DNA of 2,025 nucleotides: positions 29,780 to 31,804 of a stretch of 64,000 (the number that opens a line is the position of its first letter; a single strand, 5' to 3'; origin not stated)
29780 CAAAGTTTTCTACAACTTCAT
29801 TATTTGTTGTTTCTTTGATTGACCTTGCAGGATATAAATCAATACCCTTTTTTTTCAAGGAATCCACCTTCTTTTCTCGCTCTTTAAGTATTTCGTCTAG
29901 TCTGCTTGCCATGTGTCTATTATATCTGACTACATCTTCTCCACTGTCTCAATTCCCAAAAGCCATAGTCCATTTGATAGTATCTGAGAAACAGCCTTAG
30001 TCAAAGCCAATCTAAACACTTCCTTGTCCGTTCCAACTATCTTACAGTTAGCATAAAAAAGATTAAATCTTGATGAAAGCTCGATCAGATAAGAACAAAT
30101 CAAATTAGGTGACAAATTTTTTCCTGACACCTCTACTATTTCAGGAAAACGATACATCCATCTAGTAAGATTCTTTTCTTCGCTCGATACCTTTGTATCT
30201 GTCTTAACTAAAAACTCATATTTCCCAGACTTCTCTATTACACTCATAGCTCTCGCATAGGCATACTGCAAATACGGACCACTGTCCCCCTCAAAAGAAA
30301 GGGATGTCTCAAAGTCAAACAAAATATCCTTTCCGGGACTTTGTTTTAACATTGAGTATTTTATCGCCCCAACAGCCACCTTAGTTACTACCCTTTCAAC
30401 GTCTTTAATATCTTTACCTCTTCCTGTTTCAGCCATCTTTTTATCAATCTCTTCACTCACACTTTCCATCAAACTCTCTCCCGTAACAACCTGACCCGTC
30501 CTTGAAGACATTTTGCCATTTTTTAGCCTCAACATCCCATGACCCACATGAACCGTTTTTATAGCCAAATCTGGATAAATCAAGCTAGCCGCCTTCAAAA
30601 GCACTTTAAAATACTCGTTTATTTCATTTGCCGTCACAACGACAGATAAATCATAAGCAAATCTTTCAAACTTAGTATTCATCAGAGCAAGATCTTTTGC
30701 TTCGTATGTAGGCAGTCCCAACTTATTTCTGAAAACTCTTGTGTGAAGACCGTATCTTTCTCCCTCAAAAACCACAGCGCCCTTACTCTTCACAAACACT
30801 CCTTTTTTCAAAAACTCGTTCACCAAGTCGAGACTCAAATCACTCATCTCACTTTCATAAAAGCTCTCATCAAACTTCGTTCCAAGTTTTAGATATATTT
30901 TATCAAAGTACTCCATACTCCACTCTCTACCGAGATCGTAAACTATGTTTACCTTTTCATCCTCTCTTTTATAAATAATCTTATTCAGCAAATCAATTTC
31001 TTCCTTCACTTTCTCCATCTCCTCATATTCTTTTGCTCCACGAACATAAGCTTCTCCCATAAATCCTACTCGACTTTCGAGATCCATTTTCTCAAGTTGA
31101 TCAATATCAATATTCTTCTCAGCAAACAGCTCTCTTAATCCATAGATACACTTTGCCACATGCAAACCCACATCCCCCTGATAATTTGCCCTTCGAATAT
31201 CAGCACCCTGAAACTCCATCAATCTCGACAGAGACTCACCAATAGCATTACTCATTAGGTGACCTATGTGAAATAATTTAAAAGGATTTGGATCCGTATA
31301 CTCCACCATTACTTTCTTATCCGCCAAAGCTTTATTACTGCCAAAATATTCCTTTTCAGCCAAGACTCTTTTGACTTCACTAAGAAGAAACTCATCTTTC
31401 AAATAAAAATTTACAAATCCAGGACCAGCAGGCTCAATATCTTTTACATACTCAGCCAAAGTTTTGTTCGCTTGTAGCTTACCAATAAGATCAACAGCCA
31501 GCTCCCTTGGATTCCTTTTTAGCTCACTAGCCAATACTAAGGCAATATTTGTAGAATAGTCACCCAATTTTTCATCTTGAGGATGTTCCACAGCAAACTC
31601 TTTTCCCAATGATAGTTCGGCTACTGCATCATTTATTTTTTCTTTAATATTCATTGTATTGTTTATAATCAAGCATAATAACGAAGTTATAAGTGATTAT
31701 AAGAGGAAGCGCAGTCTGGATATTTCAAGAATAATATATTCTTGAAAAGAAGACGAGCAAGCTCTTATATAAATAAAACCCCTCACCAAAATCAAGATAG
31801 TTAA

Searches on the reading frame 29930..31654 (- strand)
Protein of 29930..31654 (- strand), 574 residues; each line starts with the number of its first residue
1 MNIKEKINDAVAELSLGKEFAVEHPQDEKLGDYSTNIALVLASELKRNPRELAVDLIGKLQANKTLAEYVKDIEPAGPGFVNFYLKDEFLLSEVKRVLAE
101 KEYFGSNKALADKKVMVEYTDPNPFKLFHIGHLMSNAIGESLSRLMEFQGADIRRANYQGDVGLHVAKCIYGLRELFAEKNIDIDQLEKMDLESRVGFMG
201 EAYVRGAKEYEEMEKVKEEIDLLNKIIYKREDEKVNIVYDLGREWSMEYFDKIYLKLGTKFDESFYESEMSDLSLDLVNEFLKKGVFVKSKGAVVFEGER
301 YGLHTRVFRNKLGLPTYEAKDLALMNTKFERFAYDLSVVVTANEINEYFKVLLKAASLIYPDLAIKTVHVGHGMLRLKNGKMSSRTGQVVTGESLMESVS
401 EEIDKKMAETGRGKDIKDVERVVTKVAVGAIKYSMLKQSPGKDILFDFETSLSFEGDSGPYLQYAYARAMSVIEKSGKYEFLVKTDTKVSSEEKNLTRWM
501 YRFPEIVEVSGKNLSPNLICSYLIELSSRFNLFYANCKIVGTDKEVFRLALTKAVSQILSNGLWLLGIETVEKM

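Call 12: search_protein_families(library=pfam, proteins=[window:29930-31654:-])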
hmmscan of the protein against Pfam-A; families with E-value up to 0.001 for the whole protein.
window:29930-31654:- (574 aa): 3 families
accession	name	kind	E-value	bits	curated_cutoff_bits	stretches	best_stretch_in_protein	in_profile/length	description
PF00750.26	tRNA-synt_1d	-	3.6e-38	131.9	23.3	1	94-448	2-349/349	tRNA synthetases class I (R), catalytic domain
PF05746.21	DALR_1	-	5.9e-31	107.4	22.3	1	462-574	1-117/117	DALR anticodon binding domain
PF03485.21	Arg_tRNA_synt_N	-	4.7e-21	75.6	21.5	1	2-85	2-85/85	Arginyl tRNA synthetase N terminal domain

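Call 16: find_related_loci(query=window:29930-31654:-, collection=genome_contigs, flank=4000)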
Query window:29930-31654:- (574 aa) in genome_contigs; peptide patterns used: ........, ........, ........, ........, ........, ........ (x = any residue, [..] = any of these).
339 stretches matched a pattern; 164 encode a relative of the query (tblastn E <= 1e-3); the best 80 are kept; 80 distinct loci.
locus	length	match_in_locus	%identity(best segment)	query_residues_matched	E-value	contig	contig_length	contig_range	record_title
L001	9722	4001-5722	77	1-574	0e+0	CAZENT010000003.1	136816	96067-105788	MAG TPA_asm: uncultured Pseudomonadales bacterium isolate SRP263991_co1_8 genome assembly, contig: NODE_58_length_136816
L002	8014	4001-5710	51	3-574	0e+0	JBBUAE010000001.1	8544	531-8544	MAG: Patescibacteria group bacterium isolate H51-bin152_1 H51_bin152_1_000000000001, whole genome shotgun sequence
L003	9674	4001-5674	51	3-574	0e+0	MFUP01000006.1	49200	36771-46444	MAG: Candidatus Nomurabacteria bacterium RIFCSPLOWO2_01_FULL_33_24 rifcsplowo2_01_scaffold_3436, whole genome shotgun se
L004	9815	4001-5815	48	3-574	7e-180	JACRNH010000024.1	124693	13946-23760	MAG: Candidatus Collierbacteria bacterium isolate NC_groundwater_1930_Pr3_S-0.2um_42_7 scaffold_615876, whole genome sho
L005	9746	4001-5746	49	1-574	1e-176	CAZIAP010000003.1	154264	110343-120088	MAG TPA_asm: uncultured Gammaproteobacteria bacterium isolate SRP144015_co1_80 genome assembly, contig: NODE_54_length_1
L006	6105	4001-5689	51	3-574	1e-175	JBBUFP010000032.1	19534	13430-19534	MAG: Patescibacteria group bacterium isolate H43-bin190_1 H43_bin190_1_000000000032, whole genome shotgun sequence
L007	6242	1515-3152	51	20-574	8e-176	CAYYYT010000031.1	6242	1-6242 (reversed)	MAG TPA_asm: uncultured Candidatus Saccharibacteria bacterium isolate SRP135725_co3_71 genome assembly, contig: NODE_175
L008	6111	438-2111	49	3-574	1e-173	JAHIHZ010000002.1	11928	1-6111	MAG: Patescibacteria group bacterium isolate KR11_S3.mb.10 KR11_S3.mb.10_k141_8011, whole genome shotgun sequence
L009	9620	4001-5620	50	3-574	1e-172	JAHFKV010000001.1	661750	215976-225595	MAG: Candidatus Staskawiczbacteria bacterium isolate nzgw418 NODE_3_length_661751_cov_10.822417, whole genome shotgun se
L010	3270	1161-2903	48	22-574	0e+0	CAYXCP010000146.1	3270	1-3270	MAG TPA_asm: uncultured Gammaproteobacteria bacterium isolate SRP278252_co1_241 genome assembly, contig: NODE_62795_leng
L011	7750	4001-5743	47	22-574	4e-171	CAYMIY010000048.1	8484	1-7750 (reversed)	MAG TPA_asm: uncultured Gammaproteobacteria bacterium isolate SRP342105_co1_157 genome assembly, contig: NODE_11667_leng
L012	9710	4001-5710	51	3-574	6e-171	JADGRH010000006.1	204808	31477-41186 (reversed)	MAG: Candidatus Paceibacterota bacterium isolate Chersky_89 k127_21115516, whole genome shotgun sequence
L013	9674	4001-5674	50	1-574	5e-171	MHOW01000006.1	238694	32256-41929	MAG: Candidatus Staskawiczbacteria bacterium RIFCSPLOWO2_01_FULL_33_13 rifcsplowo2_01_scaffold_157, whole genome shotgun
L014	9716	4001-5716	47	19-574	8e-171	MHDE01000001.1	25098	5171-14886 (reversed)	MAG: Microgenomates group bacterium RIFCSPHIGHO2_01_FULL_45_11 rifcsphigho2_01_scaffold_10433, whole genome shotgun sequ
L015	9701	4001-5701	48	3-574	4e-172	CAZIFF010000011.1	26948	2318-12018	MAG TPA_asm: uncultured Candidatus Saccharibacteria bacterium isolate SRP286056_co1_522 genome assembly, contig: NODE_20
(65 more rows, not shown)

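Call 29: find_related_loci(query=window:29930-31654:-, collection=metagenome_contigs, flank=6000)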
Query window:29930-31654:- (574 aa) in metagenome_contigs; peptide patterns used: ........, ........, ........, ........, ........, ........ (x = any residue, [..] = any of these).
520 stretches matched a pattern; 229 encode a relative of the query (tblastn E <= 1e-3); the best 80 are kept; 80 distinct loci.
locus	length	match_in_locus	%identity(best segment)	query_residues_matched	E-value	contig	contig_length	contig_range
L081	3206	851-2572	73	1-574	0e+0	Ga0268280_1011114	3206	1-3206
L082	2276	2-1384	81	114-574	0e+0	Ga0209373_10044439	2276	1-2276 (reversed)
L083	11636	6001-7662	54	20-574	0e+0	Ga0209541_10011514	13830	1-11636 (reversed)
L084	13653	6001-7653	54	13-574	0e+0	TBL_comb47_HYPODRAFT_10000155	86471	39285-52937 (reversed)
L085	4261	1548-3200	54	13-574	0e+0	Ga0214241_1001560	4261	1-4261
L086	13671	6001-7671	53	14-574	0e+0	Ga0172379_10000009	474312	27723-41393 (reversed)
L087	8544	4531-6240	51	3-574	0e+0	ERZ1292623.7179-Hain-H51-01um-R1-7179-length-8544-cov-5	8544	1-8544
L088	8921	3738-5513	50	3-574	0e+0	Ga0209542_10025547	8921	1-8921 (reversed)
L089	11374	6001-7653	51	3-574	4e-180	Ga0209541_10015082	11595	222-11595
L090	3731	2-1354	60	121-574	0e+0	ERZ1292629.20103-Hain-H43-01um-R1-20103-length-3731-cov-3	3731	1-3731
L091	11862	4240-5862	51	19-574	2e-176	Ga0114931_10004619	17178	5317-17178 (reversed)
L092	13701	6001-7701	51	3-574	1e-175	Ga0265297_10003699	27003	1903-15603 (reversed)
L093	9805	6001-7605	51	2-574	1e-175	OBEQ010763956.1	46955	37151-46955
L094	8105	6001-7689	51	3-574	3e-175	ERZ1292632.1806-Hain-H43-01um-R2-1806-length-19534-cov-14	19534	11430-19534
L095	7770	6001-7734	49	3-574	1e-174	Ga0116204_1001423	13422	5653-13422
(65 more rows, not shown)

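Call 62: find_homologous_proteins(query=window:29930-31654:-, max_evalue=1e-100)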
Query window:29930-31654:- (574 aa): 7903 proteins with E <= 1e-100 among 8000 candidates; the best 120 are listed.
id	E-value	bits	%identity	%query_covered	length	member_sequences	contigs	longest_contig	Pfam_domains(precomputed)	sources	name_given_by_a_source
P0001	0.0e+0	1258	100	100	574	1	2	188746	PF05746.22,PF00750.26,PF03485.22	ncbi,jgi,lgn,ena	jgi:arginyl-tRNA synthetase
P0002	2.4e-293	992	77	100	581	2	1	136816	PF05746.22,PF00750.26,PF03485.22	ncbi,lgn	-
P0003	1.8e-292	989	76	100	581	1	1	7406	PF05746.22,PF00750.26,PF03485.22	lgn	-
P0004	5.7e-283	958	75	100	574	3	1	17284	PF05746.22,PF00750.26,PF03485.22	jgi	-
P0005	6.8e-279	944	74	100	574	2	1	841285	PF05746.22,PF00750.26,PF03485.22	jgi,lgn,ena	-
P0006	1.9e-276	936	74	100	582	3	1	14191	PF05746.22,PF00750.26,PF03485.22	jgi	-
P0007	1.6e-275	933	73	100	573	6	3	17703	PF05746.22,PF00750.26,PF03485.22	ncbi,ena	-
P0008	2.0e-275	933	73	100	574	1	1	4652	PF05746.22,PF00750.26,PF03485.22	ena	-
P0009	2.7e-275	932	73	100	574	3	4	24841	PF05746.22,PF00750.26,PF03485.22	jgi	jgi:arginyl-tRNA synthetase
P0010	5.1e-275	932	73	100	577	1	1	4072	PF05746.22,PF00750.26,PF03485.22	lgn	-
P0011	5.7e-275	931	73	100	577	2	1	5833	PF05746.22,PF00750.26,PF03485.22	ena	-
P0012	9.3e-275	931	73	100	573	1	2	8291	PF05746.22,PF00750.26,PF03485.22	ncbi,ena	-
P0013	3.0e-256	870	69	98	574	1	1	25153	PF05746.22,PF00750.26,PF03485.22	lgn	-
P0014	5.2e-256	869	69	100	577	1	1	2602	PF05746.22,PF00750.26,PF03485.22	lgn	-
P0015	1.1e-253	861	67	100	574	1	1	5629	PF05746.22,PF00750.26,PF03485.22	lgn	-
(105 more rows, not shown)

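Call 63: find_encoding_contigs(protein=P0005, flank=8000, max_places=1)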
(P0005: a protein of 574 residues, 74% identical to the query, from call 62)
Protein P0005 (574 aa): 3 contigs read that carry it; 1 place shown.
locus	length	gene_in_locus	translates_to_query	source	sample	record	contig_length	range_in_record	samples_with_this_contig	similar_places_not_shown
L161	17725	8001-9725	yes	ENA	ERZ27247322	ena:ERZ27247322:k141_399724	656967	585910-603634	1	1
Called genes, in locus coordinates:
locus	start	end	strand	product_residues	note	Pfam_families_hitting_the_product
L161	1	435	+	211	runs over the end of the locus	PF09335:VTT_dom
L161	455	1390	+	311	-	PF01699:Na_Ca_ex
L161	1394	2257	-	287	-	PF00535:Glycos_transf_2, PF10111:Glyco_tranf_2_2 (faint)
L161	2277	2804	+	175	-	PF01195:Pept_tRNA_hydro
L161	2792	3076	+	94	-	-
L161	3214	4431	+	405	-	PF07690:MFS_1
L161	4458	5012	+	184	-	-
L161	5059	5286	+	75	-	PF02583:Trns_repr_metal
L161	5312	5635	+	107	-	PF00085:Thioredoxin, PF14595:Thioredoxin_9 (weak), PF13098:Thioredoxin_2, PF13905:Thioredoxin_8 (faint)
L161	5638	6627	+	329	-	PF00890:FAD_binding_2 (faint), PF01266:DAO (faint), PF03486:HI0933_like (faint), PF07992:Pyr_redox_2, PF13738:Pyr_redox_3, PF00070:Pyr_redox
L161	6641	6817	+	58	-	-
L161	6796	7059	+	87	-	-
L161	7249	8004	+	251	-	PF03483:B3_4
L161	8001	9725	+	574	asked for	PF03485:Arg_tRNA_synt_N, PF00750:tRNA-synt_1d, PF05746:DALR_1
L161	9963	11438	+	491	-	PF01336:tRNA_anti-codon, PF00152:tRNA-synt_2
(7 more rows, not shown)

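Call 64: find_encoding_contigs(protein=P0004, flank=3000, max_places=1)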
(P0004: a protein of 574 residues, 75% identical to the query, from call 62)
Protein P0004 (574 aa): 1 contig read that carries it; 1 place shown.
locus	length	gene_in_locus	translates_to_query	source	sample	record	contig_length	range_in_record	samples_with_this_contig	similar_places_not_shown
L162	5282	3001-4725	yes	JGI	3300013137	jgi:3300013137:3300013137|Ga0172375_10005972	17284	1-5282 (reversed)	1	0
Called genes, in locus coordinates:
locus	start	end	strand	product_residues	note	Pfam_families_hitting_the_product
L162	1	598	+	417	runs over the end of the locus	PF07690:MFS_1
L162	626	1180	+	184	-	-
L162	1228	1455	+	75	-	PF02583:Trns_repr_metal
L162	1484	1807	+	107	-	PF00085:Thioredoxin, PF08534:Redoxin (weak), PF14595:Thioredoxin_9 (weak), PF13098:Thioredoxin_2 (weak), PF13905:Thioredoxin_8 (faint)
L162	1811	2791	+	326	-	PF01266:DAO (faint), PF03486:HI0933_like (faint), PF07992:Pyr_redox_2, PF13738:Pyr_redox_3, PF00070:Pyr_redox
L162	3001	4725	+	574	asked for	PF03485:Arg_tRNA_synt_N, PF00750:tRNA-synt_1d, PF05746:DALR_1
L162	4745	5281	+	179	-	?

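Call 65: find_encoding_contigs(protein=P0003, flank=3000, max_places=1)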
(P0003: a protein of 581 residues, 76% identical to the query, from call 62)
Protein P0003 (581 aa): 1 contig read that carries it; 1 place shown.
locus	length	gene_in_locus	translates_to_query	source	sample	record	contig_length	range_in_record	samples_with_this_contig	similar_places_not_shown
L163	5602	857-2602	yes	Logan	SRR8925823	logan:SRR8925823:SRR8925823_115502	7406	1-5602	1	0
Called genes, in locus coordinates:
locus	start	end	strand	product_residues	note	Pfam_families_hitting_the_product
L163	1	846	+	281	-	?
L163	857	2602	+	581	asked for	PF03485:Arg_tRNA_synt_N, PF00750:tRNA-synt_1d, PF05746:DALR_1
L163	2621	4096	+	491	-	PF01336:tRNA_anti-codon, PF00152:tRNA-synt_2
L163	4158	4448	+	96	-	-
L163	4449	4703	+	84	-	-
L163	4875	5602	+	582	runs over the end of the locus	PF07973:tRNA_SAD, PF00587:tRNA-synt_2b, PF03129:HGTP_anticodon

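Call 69: find_encoding_contigs(protein=P0006, flank=1500, max_places=1)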
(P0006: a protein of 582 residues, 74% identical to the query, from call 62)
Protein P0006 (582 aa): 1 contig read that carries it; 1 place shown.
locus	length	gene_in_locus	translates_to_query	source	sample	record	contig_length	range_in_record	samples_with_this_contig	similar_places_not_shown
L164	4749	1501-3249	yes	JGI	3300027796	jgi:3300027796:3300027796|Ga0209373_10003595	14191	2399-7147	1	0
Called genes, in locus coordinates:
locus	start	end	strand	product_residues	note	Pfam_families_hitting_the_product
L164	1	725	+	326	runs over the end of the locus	PF01266:DAO (faint), PF07992:Pyr_redox_2, PF12831:FAD_oxidored (faint), PF13738:Pyr_redox_3, PF00070:Pyr_redox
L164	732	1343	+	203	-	PF00293:NUDIX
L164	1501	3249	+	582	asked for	PF03485:Arg_tRNA_synt_N, PF00750:tRNA-synt_1d, PF05746:DALR_1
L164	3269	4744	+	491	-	PF01336:tRNA_anti-codon, PF00152:tRNA-synt_2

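Call 70: find_encoding_contigs(protein=P0007, flank=1500, max_places=1)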
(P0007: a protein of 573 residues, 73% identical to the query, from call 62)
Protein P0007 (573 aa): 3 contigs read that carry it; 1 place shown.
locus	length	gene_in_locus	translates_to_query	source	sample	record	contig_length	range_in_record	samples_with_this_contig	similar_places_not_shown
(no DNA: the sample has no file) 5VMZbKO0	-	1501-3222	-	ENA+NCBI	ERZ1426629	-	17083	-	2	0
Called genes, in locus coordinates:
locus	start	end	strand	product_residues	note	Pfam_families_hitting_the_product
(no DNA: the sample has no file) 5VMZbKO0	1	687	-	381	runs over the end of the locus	PF00933:Glyco_hydro_3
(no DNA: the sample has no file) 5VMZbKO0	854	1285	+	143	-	-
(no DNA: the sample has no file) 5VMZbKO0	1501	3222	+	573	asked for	PF03485:Arg_tRNA_synt_N, PF00750:tRNA-synt_1d, PF05746:DALR_1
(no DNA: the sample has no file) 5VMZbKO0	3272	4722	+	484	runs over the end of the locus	PF01336:tRNA_anti-codon, PF00152:tRNA-synt_2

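Call 71: find_encoding_contigs(protein=P0009, flank=1500, max_places=1)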
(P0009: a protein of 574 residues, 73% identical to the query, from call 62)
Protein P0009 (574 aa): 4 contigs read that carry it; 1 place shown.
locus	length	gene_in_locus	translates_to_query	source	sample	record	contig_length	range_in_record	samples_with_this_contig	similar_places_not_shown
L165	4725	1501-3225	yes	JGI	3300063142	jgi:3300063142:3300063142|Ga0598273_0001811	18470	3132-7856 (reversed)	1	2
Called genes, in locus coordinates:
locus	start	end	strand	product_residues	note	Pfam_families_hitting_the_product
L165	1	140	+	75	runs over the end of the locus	PF02583:Trns_repr_metal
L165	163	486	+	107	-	PF00085:Thioredoxin, PF13098:Thioredoxin_2 (weak), PF13905:Thioredoxin_8 (faint)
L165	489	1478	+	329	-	PF01266:DAO (faint), PF07992:Pyr_redox_2, PF13738:Pyr_redox_3, PF00070:Pyr_redox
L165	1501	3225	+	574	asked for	PF03485:Arg_tRNA_synt_N, PF00750:tRNA-synt_1d, PF05746:DALR_1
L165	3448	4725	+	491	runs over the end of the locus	PF01336:tRNA_anti-codon, PF00152:tRNA-synt_2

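Call 72: find_encoding_contigs(protein=P0013, flank=1500, max_places=1)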
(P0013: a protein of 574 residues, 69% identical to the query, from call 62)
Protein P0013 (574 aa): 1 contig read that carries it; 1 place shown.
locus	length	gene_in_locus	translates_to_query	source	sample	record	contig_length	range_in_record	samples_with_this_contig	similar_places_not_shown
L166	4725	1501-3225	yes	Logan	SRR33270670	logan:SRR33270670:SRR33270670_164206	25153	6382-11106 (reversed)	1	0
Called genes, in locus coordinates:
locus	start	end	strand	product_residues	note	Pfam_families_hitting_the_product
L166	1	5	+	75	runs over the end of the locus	PF02583:Trns_repr_metal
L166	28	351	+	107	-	PF00085:Thioredoxin, PF04756:OST3_OST6 (weak), PF14595:Thioredoxin_9 (weak), PF13098:Thioredoxin_2, PF13905:Thioredoxin_8 (faint)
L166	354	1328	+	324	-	PF01134:GIDA (faint), PF01266:DAO (faint), PF03486:HI0933_like (faint), PF07992:Pyr_redox_2, PF13738:Pyr_redox_3, PF00070:Pyr_redox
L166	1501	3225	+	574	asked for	PF03485:Arg_tRNA_synt_N, PF00750:tRNA-synt_1d, PF05746:DALR_1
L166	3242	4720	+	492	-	PF01336:tRNA_anti-codon, PF00152:tRNA-synt_2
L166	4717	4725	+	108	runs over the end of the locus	-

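Call 88: list_cluster_members(proteins=[P0001])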
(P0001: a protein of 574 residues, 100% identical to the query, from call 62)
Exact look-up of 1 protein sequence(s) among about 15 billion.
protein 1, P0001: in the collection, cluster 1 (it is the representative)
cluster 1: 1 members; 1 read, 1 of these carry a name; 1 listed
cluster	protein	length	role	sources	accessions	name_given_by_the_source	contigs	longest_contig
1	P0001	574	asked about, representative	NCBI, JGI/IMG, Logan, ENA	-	arginyl-tRNA synthetase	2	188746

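Call 89: find_encoding_contigs(protein=P0001, flank=600, max_places=3)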
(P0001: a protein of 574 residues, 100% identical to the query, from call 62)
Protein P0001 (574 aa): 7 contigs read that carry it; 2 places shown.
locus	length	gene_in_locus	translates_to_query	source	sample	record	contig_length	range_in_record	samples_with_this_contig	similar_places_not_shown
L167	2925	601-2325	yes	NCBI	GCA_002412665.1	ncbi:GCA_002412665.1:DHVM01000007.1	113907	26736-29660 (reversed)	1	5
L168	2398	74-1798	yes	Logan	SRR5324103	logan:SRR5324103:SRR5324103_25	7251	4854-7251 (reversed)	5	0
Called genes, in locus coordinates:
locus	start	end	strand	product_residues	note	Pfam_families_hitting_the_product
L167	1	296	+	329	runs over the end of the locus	PF00890:FAD_binding_2 (faint), PF01134:GIDA (faint), PF01266:DAO (faint), PF07992:Pyr_redox_2, PF12831:FAD_oxidored (weak), PF13450:NAD_binding_8 (weak), PF13738:Pyr_redox_3, PF00070:Pyr_redox, +1 more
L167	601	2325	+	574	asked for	PF03485:Arg_tRNA_synt_N, PF00750:tRNA-synt_1d, PF05746:DALR_1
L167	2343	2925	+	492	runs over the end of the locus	PF01336:tRNA_anti-codon, PF00152:tRNA-synt_2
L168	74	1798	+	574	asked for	PF03485:Arg_tRNA_synt_N, PF00750:tRNA-synt_1d, PF05746:DALR_1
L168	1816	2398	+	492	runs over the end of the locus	PF01336:tRNA_anti-codon, PF00152:tRNA-synt_2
